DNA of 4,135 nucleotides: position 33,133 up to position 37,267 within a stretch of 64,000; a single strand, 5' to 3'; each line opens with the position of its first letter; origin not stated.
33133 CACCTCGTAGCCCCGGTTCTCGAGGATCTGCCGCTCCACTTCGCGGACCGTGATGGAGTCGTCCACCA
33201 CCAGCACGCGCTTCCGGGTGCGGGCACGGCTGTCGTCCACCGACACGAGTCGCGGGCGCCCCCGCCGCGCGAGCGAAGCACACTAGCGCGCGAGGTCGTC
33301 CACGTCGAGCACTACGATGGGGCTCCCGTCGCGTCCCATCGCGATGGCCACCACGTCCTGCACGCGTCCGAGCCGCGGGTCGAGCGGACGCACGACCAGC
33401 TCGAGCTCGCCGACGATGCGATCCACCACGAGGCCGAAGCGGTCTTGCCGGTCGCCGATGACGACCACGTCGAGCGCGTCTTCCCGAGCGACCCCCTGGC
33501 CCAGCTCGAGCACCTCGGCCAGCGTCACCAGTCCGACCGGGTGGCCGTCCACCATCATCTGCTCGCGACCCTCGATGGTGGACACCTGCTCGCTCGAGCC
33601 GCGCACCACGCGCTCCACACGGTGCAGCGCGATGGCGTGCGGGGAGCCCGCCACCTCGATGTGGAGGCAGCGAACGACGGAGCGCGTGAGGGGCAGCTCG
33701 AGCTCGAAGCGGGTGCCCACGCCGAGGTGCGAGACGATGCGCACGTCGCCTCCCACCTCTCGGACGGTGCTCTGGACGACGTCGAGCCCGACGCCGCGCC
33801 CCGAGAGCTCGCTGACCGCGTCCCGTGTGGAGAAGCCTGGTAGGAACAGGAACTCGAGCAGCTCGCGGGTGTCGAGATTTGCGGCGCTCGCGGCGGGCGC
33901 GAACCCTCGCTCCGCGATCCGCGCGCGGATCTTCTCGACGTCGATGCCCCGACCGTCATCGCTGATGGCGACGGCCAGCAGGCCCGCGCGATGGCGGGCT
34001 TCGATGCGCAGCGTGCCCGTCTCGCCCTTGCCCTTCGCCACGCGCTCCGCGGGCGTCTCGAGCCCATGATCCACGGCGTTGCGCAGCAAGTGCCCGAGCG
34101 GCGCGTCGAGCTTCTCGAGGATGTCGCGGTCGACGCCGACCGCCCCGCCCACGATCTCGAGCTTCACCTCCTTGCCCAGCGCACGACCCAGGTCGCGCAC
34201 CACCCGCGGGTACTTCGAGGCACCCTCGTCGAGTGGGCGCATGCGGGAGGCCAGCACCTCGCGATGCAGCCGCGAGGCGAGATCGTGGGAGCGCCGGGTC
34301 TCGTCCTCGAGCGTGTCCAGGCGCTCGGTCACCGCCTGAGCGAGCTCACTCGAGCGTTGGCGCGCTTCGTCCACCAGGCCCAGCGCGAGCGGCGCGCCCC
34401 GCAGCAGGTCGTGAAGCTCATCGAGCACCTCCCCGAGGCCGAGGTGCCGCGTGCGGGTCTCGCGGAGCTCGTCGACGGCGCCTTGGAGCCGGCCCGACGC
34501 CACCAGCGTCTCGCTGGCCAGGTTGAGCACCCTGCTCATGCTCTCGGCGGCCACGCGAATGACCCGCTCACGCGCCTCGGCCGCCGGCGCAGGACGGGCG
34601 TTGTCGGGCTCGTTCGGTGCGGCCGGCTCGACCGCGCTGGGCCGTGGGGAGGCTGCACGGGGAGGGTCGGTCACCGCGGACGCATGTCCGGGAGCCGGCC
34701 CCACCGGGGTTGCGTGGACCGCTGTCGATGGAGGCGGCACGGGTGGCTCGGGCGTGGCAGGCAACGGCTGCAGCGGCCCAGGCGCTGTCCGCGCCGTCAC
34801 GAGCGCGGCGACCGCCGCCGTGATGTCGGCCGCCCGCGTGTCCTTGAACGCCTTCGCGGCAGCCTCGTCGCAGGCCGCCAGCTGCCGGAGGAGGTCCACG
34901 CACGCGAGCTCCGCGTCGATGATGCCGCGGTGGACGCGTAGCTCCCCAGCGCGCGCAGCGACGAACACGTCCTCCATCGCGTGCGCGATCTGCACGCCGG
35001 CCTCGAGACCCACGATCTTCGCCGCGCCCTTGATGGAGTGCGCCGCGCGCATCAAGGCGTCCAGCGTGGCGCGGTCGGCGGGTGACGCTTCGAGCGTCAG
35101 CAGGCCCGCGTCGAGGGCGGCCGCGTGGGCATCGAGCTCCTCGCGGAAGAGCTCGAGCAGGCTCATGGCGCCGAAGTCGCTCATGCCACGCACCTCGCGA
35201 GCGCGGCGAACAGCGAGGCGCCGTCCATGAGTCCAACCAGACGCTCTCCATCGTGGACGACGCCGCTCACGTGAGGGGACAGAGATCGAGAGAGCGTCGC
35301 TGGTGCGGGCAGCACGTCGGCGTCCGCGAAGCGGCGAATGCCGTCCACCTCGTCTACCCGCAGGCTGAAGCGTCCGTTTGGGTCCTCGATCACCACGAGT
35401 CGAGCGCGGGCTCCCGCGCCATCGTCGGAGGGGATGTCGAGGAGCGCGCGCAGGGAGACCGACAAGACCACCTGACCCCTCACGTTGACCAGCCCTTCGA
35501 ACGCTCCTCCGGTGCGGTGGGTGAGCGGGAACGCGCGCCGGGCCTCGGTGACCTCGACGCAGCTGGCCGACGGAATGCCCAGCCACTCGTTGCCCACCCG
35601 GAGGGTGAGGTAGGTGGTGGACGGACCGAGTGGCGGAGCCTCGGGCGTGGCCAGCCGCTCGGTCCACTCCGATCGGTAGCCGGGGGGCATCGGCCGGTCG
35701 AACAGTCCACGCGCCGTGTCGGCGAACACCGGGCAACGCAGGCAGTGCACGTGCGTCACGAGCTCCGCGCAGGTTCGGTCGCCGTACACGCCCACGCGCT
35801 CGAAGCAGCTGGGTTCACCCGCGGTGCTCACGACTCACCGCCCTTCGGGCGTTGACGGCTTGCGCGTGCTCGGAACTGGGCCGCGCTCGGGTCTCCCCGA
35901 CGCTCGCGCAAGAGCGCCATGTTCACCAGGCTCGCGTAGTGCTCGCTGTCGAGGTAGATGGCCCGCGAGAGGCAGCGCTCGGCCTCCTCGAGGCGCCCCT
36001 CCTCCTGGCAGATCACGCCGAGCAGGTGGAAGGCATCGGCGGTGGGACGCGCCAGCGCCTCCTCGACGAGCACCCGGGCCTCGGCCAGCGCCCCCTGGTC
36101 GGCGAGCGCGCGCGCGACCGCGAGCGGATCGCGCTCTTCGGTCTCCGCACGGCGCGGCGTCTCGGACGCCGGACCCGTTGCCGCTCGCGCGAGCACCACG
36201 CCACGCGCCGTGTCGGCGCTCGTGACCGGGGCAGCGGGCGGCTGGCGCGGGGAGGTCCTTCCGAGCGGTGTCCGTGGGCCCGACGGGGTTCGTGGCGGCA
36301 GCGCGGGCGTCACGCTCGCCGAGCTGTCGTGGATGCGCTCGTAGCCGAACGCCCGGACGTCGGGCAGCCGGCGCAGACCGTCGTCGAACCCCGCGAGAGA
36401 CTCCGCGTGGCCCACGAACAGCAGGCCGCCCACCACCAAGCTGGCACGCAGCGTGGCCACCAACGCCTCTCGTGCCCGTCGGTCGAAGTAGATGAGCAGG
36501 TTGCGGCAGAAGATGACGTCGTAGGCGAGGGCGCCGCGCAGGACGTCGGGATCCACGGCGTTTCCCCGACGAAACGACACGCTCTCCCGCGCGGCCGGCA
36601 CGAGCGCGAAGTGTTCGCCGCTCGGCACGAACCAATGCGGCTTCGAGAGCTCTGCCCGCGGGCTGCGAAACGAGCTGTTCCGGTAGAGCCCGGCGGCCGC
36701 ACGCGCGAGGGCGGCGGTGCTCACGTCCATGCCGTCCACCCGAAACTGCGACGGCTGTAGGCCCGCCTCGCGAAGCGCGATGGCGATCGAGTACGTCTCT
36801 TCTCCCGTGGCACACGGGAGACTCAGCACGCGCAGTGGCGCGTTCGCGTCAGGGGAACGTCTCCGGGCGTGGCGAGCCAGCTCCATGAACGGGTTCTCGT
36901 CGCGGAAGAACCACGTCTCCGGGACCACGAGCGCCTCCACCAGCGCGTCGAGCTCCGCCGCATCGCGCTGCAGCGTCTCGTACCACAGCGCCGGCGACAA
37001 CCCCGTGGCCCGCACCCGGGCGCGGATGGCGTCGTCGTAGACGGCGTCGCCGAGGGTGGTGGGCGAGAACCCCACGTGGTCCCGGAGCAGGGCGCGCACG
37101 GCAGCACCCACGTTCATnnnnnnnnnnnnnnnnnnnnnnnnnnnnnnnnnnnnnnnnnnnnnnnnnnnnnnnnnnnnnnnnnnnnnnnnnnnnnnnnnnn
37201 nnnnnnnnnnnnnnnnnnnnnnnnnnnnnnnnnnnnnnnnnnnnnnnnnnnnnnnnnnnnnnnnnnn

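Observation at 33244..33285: Single in-frame TAG separates the WspE-like CheA from its receiver domain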

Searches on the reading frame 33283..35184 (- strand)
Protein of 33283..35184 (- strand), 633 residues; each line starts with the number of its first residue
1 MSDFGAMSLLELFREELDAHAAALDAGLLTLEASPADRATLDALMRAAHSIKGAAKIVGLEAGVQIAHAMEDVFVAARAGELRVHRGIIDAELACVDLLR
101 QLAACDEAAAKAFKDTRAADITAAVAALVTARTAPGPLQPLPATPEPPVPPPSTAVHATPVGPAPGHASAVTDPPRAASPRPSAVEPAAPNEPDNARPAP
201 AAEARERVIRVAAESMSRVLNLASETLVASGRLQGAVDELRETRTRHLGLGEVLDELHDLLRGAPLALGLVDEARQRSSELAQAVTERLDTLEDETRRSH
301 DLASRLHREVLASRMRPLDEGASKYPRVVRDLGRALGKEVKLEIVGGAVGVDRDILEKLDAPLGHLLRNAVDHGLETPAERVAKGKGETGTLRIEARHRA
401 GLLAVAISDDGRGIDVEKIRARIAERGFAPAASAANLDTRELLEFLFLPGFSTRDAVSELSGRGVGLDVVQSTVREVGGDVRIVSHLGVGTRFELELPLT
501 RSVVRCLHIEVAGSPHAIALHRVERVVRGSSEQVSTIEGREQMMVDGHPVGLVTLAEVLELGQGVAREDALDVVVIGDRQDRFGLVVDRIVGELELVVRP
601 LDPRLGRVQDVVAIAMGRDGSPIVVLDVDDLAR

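Call 6: search_protein_families(library=pfam, proteins=[window:33283-35184:-])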
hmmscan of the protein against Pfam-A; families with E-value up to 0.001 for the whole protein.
window:33283-35184:- (633 aa): 3 families
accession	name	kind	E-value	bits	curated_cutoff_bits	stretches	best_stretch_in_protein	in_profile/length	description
PF02518.31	HATPase_c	-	3.2e-17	63.4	26.4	1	363-500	6-110/111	Histidine kinase-, DNA gyrase B-, and HSP90-like ATPase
PF01627.28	Hpt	-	6.3e-14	52.4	24.6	1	9-102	2-81/84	Hpt domain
PF01584.24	CheW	-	9.1e-13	48.5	23.5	1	506-632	2-134/138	CheW-like domain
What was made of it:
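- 32842..35184 (-): The whole wspE-like hybrid gene as it stands in other assemblies: 780 codons plus stop, Hpt-HATPase-CheW(P5)-REC. In the window it is interrupted once, at codon 634. Pfam domains are in call 6.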

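Call 16: list_cluster_members(proteins=[window:33286-35184:-, window:32845-33246:-, window:32845-33240:-, window:31727-32845:-, window:35184-35831:-, window:35831-37117:-, window:37117-37554:-, window:30970-31698:-])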
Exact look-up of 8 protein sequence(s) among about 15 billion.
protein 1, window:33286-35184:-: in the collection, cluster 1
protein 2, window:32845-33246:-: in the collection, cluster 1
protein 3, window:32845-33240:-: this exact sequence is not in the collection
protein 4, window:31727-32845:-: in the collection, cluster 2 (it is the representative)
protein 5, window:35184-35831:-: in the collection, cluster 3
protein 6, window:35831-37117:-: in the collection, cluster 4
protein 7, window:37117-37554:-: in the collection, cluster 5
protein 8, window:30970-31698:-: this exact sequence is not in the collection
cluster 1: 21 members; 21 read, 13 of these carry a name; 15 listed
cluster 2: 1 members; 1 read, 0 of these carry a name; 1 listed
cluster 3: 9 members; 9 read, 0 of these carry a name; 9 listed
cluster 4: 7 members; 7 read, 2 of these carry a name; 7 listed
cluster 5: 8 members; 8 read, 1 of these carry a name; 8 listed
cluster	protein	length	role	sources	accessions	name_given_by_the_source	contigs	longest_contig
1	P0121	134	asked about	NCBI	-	-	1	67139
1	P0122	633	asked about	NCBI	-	-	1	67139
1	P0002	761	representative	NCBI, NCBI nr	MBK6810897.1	MAG: hybrid sensor histidine kinase/response regulator [Sandaracinaceae bacterium] | hybrid sensor histidine kinase/response regulator [Sandaracinaceae bacterium]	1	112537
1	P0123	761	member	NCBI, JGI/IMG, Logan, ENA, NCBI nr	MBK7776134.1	MAG: hybrid sensor histidine kinase/response regulator [Sandaracinaceae bacterium] | two-component system sensor histidine kinase and response regulator WspE | hybrid sensor histidine kinase/response regulator [Sandaracinaceae bacterium]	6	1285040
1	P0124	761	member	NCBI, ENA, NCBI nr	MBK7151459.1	MAG: hybrid sensor histidine kinase/response regulator [Sandaracinaceae bacterium] | hybrid sensor histidine kinase/response regulator [Sandaracinaceae bacterium]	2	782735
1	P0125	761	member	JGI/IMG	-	two-component system sensor histidine kinase and response regulator WspE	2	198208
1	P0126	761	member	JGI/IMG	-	two-component system sensor histidine kinase and response regulator WspE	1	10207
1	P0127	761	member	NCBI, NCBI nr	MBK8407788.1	MAG: hybrid sensor histidine kinase/response regulator [Sandaracinaceae bacterium] | hybrid sensor histidine kinase/response regulator [Sandaracinaceae bacterium]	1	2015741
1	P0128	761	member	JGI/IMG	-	two-component system sensor histidine kinase and response regulator WspE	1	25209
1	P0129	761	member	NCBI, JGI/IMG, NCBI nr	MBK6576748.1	MAG: hybrid sensor histidine kinase/response regulator [Sandaracinaceae bacterium] | two-component system sensor histidine kinase and response regulator WspE | hybrid sensor histidine kinase/response regulator [Sandaracinaceae bacterium]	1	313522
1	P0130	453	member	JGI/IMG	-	two-component system sensor histidine kinase and response regulator WspE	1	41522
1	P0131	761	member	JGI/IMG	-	two-component system sensor histidine kinase and response regulator WspE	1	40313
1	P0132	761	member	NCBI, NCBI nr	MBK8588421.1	MAG: hybrid sensor histidine kinase/response regulator [Sandaracinaceae bacterium] | hybrid sensor histidine kinase/response regulator [Sandaracinaceae bacterium]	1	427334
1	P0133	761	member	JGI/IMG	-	two-component system sensor histidine kinase and response regulator WspE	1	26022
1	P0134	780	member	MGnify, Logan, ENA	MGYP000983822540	CR=1 FL=1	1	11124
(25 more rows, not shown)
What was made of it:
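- The neighbouring genes' exact products are on 10 to 29 contigs (call 16).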

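Call 17: find_encoding_contigs(protein=window:33283-35184:-, flank=3000, max_places=6)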
Protein window:33283-35184:- (633 aa): no gene with exactly this product is on record in the collection.

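Call 19: find_encoding_contigs(protein=P0134, flank=6000, max_places=10)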
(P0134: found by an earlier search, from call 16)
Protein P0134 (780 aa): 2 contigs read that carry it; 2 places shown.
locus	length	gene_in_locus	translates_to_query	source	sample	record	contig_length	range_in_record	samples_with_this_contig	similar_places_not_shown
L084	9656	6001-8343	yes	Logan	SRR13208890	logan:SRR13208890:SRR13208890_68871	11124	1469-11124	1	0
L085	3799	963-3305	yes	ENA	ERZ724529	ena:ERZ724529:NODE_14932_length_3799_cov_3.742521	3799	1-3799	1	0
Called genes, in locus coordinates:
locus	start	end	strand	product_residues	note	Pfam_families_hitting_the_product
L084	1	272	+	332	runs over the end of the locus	PF18884:TSP3_bac (weak), PF28045:HAEPLYID (weak)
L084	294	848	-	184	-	-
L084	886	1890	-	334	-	PF00072:Response_reg, PF00990:GGDEF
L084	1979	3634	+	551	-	PF00672:HAMP, PF00015:MCPsignal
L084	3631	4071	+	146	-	PF01584:CheW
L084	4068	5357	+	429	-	PF01739:CheR, PF00515:TPR_1 (faint), PF07719:TPR_2 (faint)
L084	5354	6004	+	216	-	PF01584:CheW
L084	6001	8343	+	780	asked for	PF01627:Hpt, PF02518:HATPase_c, PF01584:CheW, PF00072:Response_reg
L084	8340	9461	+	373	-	PF01339:CheB_methylest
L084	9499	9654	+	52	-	?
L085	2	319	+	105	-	?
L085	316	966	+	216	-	PF01584:CheW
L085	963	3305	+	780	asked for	PF01627:Hpt, PF02518:HATPase_c, PF01584:CheW, PF00072:Response_reg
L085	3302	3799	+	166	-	?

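Call 26: search_protein_families(library=ncbifam, proteins=[P0134], max_evalue=0.00001)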
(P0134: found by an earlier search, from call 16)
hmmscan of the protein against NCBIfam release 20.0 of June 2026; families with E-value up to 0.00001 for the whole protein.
P0134 (780 aa): 94 families (the best 25 are shown)
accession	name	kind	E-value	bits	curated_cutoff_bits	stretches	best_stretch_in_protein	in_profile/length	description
NF041336.1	CheA_Halo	equivalog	2.7e-86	290.7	950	2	287-630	325-665/666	chemotaxis protein CheA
NF007835.0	PRK10547.1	equivalog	8.2e-76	256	793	2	276-632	306-657/670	chemotaxis protein CheA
NF041733.1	resp_reg_CseB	equivalog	3.3e-20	72.4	350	1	659-761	2-101/228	two-component system response regulator CseB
NF008099.0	PRK10841.1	equivalog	1.2e-19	69.6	920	1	656-761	823-926/949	two-component system sensor histidine kinase RcsC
TIGR02154.1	PhoB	equivalog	1.7e-19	70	296.2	1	658-770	3-115/226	phosphate regulon transcriptional regulator PhoB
NF007135.0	PRK09581.1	equivalog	2.2e-19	69.6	474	1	659-761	4-106/457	PleD family two-component system response regulator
NF011874.0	PRK15347.1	equivalog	4.5e-19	68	852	1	659-761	692-796/921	two component system sensor kinase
NF045944.1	ResRegRpaBCyano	equivalog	2.6e-18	66.2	330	1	661-763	1-100/229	response regulator transcription factor RpaB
NF007901.0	PRK10610.1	equivalog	2.9e-18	66.2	189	1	658-768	6-116/129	chemotaxis response regulator CheY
NF010076.0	PRK13557.1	subfamily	1.1e-17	63.7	631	1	653-779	411-536/540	histidine kinase famiy protein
NF047465.1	hybrid_HK_LvrA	exception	1.7e-17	62.8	1200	1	649-770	459-579/819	hybrid histidine kinase/response regulator LvrA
NF008302.0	PRK11091.1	equivalog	3.8e-17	61.7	838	1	653-760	521-628/779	aerobic respiration two-component sensor histidine kinase ArcB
NF053854.1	RespRegPhoBBctds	equivalog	4.7e-17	62.1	270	1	660-768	1-108/225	two-component system response regulator PhoB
NF033120.0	vanR_FM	exception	7.4e-17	61.8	460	1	660-771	6-114/231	vancomycin resistance response regulator transcription factor, VanR-F/VanR-M family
NF040689.1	MtrAB_MtrA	equivalog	9.9e-17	61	300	1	660-771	1-109/219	MtrAB system response regulator MtrA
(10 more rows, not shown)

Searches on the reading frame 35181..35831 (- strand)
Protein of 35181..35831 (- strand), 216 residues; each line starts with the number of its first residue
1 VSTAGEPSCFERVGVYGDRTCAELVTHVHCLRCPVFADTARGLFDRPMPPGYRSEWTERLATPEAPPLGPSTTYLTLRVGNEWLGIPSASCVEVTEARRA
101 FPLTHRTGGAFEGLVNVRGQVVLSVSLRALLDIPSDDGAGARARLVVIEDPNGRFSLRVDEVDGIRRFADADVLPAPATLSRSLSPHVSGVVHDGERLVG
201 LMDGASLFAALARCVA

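Call 6: search_protein_families(library=pfam, proteins=[window:35181-35831:-])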
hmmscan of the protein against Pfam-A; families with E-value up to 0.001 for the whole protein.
window:35181-35831:- (216 aa): 1 family
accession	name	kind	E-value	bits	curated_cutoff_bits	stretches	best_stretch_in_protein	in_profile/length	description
PF01584.24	CheW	-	3.5e-21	75.7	23.5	1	74-210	2-136/138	CheW-like domain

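Call 26: search_protein_families(library=ncbifam, proteins=[P0134], max_evalue=0.00001)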
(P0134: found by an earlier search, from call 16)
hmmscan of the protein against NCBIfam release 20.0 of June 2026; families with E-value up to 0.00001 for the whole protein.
P0134 (780 aa): 94 families (the best 25 are shown)
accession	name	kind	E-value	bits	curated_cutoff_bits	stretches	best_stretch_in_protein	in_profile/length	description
NF041336.1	CheA_Halo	equivalog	2.7e-86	290.7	950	2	287-630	325-665/666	chemotaxis protein CheA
NF007835.0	PRK10547.1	equivalog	8.2e-76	256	793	2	276-632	306-657/670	chemotaxis protein CheA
NF041733.1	resp_reg_CseB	equivalog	3.3e-20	72.4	350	1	659-761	2-101/228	two-component system response regulator CseB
NF008099.0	PRK10841.1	equivalog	1.2e-19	69.6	920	1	656-761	823-926/949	two-component system sensor histidine kinase RcsC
TIGR02154.1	PhoB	equivalog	1.7e-19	70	296.2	1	658-770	3-115/226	phosphate regulon transcriptional regulator PhoB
NF007135.0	PRK09581.1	equivalog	2.2e-19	69.6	474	1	659-761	4-106/457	PleD family two-component system response regulator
NF011874.0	PRK15347.1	equivalog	4.5e-19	68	852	1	659-761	692-796/921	two component system sensor kinase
NF045944.1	ResRegRpaBCyano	equivalog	2.6e-18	66.2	330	1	661-763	1-100/229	response regulator transcription factor RpaB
NF007901.0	PRK10610.1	equivalog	2.9e-18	66.2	189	1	658-768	6-116/129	chemotaxis response regulator CheY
NF010076.0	PRK13557.1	subfamily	1.1e-17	63.7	631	1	653-779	411-536/540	histidine kinase famiy protein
NF047465.1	hybrid_HK_LvrA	exception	1.7e-17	62.8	1200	1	649-770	459-579/819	hybrid histidine kinase/response regulator LvrA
NF008302.0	PRK11091.1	equivalog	3.8e-17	61.7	838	1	653-760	521-628/779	aerobic respiration two-component sensor histidine kinase ArcB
NF053854.1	RespRegPhoBBctds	equivalog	4.7e-17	62.1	270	1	660-768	1-108/225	two-component system response regulator PhoB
NF033120.0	vanR_FM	exception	7.4e-17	61.8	460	1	660-771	6-114/231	vancomycin resistance response regulator transcription factor, VanR-F/VanR-M family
NF040689.1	MtrAB_MtrA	equivalog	9.9e-17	61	300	1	660-771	1-109/219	MtrAB system response regulator MtrA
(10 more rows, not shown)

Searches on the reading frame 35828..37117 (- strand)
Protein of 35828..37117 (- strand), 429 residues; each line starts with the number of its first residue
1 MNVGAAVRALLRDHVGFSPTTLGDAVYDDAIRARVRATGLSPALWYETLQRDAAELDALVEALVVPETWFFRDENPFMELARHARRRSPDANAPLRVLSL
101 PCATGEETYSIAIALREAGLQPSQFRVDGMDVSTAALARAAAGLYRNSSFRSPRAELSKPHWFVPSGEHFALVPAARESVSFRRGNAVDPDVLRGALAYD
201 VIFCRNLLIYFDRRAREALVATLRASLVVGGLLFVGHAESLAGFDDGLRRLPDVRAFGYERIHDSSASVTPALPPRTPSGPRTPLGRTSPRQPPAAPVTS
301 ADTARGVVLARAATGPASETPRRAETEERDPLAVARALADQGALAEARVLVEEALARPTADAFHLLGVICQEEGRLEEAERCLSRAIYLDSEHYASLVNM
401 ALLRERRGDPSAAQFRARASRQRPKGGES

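Call 6: search_protein_families(library=pfam, proteins=[window:35828-37117:-])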
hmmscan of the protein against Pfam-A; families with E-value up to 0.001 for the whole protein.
window:35828-37117:- (429 aa): 9 families
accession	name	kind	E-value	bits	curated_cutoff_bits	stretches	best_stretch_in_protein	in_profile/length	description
PF01739.24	CheR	-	2.5e-36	125.4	27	1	67-246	2-184/195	CheR methyltransferase, SAM binding domain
PF07719.23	TPR_2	-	5.4e-06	26.6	27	1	360-392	1-33/34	Tetratricopeptide repeat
PF00515.34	TPR_1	-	1.2e-05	25.4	27.8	1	360-392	1-33/34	Tetratricopeptide repeat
PF08242.18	Methyltransf_12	-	4.3e-05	24.6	30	0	100-233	3-98/98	Methyltransferase domain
PF13181.12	TPR_8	-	9.7e-05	22.7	25.7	1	360-393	1-34/34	Tetratricopeptide repeat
PF14559.12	TPR_19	-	0.0001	23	25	1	338-397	1-64/68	Tetratricopeptide repeat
PF13424.12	TPR_12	-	0.00027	21.5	30.1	1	359-417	2-68/77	Tetratricopeptide repeat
PF13489.12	Methyltransf_23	-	0.00032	20.9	27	1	79-235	8-116/164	Methyltransferase domain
PF13374.12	TPR_10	-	0.00096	19.5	27.5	0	335-357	9-31/42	Tetratricopeptide repeat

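Call 26: search_protein_families(library=ncbifam, proteins=[P0134, window:35828-37117:-], max_evalue=0.00001)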
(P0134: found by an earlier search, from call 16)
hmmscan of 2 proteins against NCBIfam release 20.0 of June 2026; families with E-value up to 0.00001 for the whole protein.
P0134 (780 aa): 94 families (the best 25 are shown)
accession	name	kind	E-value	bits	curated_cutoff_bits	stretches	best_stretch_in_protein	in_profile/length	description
NF041336.1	CheA_Halo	equivalog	2.7e-86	290.7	950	2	287-630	325-665/666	chemotaxis protein CheA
NF007835.0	PRK10547.1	equivalog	8.2e-76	256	793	2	276-632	306-657/670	chemotaxis protein CheA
NF041733.1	resp_reg_CseB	equivalog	3.3e-20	72.4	350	1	659-761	2-101/228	two-component system response regulator CseB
NF008099.0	PRK10841.1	equivalog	1.2e-19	69.6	920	1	656-761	823-926/949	two-component system sensor histidine kinase RcsC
TIGR02154.1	PhoB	equivalog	1.7e-19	70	296.2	1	658-770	3-115/226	phosphate regulon transcriptional regulator PhoB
NF007135.0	PRK09581.1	equivalog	2.2e-19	69.6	474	1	659-761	4-106/457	PleD family two-component system response regulator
NF011874.0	PRK15347.1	equivalog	4.5e-19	68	852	1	659-761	692-796/921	two component system sensor kinase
NF045944.1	ResRegRpaBCyano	equivalog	2.6e-18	66.2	330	1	661-763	1-100/229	response regulator transcription factor RpaB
NF007901.0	PRK10610.1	equivalog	2.9e-18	66.2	189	1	658-768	6-116/129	chemotaxis response regulator CheY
NF010076.0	PRK13557.1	subfamily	1.1e-17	63.7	631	1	653-779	411-536/540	histidine kinase famiy protein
NF047465.1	hybrid_HK_LvrA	exception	1.7e-17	62.8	1200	1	649-770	459-579/819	hybrid histidine kinase/response regulator LvrA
NF008302.0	PRK11091.1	equivalog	3.8e-17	61.7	838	1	653-760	521-628/779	aerobic respiration two-component sensor histidine kinase ArcB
NF053854.1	RespRegPhoBBctds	equivalog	4.7e-17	62.1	270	1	660-768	1-108/225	two-component system response regulator PhoB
NF033120.0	vanR_FM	exception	7.4e-17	61.8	460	1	660-771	6-114/231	vancomycin resistance response regulator transcription factor, VanR-F/VanR-M family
NF040689.1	MtrAB_MtrA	equivalog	9.9e-17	61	300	1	660-771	1-109/219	MtrAB system response regulator MtrA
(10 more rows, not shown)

window:35828-37117:- (429 aa): 1 family
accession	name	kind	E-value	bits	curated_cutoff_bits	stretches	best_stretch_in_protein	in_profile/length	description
NF007902.0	PRK10611.1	equivalog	1.2e-30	106.7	435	1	25-242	49-267/287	protein-glutamate O-methyltransferase CheR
